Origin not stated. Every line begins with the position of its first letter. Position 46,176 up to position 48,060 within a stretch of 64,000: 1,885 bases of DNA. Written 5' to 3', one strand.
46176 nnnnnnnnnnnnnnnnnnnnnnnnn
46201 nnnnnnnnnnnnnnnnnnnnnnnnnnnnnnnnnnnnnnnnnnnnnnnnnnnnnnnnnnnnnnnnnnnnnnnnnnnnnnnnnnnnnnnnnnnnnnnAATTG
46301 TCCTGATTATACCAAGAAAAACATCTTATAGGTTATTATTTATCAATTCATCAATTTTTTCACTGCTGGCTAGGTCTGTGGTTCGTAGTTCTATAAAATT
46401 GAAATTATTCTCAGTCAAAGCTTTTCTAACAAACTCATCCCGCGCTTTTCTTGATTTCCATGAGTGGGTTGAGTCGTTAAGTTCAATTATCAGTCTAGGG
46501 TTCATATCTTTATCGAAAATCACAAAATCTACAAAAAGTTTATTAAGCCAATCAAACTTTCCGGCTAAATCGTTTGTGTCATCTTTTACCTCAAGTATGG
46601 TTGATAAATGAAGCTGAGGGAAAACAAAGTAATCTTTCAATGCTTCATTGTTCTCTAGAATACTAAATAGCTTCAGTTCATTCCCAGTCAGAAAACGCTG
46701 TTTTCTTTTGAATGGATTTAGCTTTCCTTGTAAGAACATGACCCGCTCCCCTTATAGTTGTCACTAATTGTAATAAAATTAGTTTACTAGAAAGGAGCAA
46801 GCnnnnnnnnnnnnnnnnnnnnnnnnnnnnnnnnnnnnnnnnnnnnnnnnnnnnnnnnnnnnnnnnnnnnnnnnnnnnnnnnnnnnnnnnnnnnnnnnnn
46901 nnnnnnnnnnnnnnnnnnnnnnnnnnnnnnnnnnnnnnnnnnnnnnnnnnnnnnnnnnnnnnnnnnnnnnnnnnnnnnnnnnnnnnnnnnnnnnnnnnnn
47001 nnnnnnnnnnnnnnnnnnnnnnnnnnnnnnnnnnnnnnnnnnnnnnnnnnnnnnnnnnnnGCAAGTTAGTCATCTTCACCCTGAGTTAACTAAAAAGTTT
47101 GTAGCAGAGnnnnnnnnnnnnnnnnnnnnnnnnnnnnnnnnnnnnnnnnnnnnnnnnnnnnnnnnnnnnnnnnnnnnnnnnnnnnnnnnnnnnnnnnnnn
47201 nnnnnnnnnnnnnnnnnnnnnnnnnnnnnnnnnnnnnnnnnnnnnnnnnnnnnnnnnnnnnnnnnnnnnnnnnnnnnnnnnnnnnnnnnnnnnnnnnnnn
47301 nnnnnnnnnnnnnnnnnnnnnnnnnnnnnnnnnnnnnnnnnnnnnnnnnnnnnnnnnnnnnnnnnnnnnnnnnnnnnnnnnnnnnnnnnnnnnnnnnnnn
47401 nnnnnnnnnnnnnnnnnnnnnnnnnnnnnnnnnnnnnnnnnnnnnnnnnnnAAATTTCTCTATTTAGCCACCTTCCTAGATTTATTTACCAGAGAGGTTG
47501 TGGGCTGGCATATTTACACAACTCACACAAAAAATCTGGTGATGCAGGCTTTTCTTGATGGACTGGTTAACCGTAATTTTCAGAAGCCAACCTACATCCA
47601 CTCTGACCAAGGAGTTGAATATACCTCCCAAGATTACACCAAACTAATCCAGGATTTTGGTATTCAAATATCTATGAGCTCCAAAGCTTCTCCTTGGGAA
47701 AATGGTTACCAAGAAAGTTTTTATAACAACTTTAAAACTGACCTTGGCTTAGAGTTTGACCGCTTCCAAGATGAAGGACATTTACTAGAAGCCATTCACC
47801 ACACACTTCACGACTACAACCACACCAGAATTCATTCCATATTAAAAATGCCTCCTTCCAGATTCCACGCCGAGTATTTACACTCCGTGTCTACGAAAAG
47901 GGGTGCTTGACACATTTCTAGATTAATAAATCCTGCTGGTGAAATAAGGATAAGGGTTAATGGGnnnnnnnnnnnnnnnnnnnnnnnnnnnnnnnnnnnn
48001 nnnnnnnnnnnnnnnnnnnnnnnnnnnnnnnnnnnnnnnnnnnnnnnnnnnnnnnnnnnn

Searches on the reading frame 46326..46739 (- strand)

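Call 31: search_protein_families(library=pfam, proteins=[window:46326-46739:-], max_evalue=0.001)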
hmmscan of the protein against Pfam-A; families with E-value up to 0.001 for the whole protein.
window:46326-46739:- (137 aa): 1 family
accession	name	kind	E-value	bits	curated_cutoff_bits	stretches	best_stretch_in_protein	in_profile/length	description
PF10881.14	DUF2726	-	4.2e-14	52.8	24.7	1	15-133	3-123/126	Protein of unknown function (DUF2726)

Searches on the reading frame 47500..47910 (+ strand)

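Call 31: search_protein_families(library=pfam, proteins=[window:47500-47910:+], max_evalue=0.001)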
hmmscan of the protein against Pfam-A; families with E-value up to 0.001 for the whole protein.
window:47500-47910:+ (136 aa): 3 families
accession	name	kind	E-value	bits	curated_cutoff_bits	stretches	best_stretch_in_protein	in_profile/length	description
PF13683.12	rve_3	-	4.7e-11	42.7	26.5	1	54-117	2-64/67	Integrase core domain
PF00665.32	rve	-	5.4e-11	43.1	32.6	1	2-65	39-102/102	Integrase core domain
PF13333.12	rve_2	-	0.00014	22.4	22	1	72-116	1-44/56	Integrase core domain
